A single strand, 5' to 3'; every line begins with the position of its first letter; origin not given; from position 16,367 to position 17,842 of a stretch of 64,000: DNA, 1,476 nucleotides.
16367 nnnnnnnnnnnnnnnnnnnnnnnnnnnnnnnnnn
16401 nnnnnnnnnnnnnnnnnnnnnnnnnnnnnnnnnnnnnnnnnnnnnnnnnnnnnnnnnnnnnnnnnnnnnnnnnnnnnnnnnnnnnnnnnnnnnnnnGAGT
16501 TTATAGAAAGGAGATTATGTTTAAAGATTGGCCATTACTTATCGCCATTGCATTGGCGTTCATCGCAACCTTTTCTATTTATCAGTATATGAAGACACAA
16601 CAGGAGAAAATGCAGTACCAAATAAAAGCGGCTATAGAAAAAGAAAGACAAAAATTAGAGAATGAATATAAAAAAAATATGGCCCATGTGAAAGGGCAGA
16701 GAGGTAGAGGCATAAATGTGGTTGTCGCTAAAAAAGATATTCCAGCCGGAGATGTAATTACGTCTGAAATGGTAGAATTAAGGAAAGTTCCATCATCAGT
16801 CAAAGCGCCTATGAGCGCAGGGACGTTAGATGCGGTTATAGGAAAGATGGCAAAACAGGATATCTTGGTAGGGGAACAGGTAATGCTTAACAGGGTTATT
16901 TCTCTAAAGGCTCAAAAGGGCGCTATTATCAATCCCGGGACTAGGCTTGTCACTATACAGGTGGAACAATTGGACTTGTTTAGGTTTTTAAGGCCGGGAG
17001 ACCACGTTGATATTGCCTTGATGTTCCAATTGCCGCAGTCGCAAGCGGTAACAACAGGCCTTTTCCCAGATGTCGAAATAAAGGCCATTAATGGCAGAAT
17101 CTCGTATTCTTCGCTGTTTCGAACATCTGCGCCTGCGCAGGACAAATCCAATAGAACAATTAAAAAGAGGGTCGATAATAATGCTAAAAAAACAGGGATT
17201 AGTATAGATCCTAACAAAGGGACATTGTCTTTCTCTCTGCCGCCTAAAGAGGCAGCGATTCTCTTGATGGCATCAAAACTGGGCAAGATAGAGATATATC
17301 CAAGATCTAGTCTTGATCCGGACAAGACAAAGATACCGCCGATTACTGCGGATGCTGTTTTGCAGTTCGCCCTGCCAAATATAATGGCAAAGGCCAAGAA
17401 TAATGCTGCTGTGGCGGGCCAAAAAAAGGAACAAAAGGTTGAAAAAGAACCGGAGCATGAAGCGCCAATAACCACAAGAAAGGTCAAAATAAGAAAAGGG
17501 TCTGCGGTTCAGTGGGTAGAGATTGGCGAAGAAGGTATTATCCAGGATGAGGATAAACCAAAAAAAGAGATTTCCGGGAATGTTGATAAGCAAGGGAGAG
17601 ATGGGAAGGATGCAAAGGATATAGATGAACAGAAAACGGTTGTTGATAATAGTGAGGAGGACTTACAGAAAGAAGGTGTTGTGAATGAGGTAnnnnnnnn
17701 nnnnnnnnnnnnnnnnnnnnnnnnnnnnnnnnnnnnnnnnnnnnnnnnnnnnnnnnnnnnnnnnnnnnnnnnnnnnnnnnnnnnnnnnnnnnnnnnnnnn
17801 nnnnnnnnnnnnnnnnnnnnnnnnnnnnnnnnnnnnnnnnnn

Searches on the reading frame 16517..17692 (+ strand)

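Call 3: search_protein_families(library=pfam, proteins=[window:16517-17692:+], max_evalue=1)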
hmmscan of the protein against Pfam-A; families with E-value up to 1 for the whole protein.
window:16517-17692:+ (392 aa): 8 families
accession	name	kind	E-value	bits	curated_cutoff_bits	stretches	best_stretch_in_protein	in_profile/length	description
PF08666.17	SAF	-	6.2e-12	46.3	21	1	67-127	2-62/63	SAF domain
PF16976.10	RcpC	-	8.4e-09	35.8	28.8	1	136-260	5-111/114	Flp pilus assembly protein RcpC/CpaB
PF13144.11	ChapFlgA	-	0.0024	18.4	23.8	1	67-127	2-60/122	Chaperone for flagella basal body P-ring formation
PF17311.7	DUF5358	-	0.004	17.7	25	1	22-67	78-124/160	Family of unknown function (DUF5358)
PF15330.11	SIT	-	0.026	15.5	27.6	1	6-43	4-42/114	SHP2-interacting transmembrane adaptor protein, SIT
PF10883.13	DUF2681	-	0.3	11.9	28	1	9-60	7-58/90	Protein of unknown function (DUF2681)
PF20599.3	DUF6796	-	0.32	11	26.9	1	8-33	65-90/225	Family of unknown function (DUF6796)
PF24582.1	DUF7609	-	0.89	10.4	27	1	23-70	33-80/85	Domain of unknown function (DUF7609)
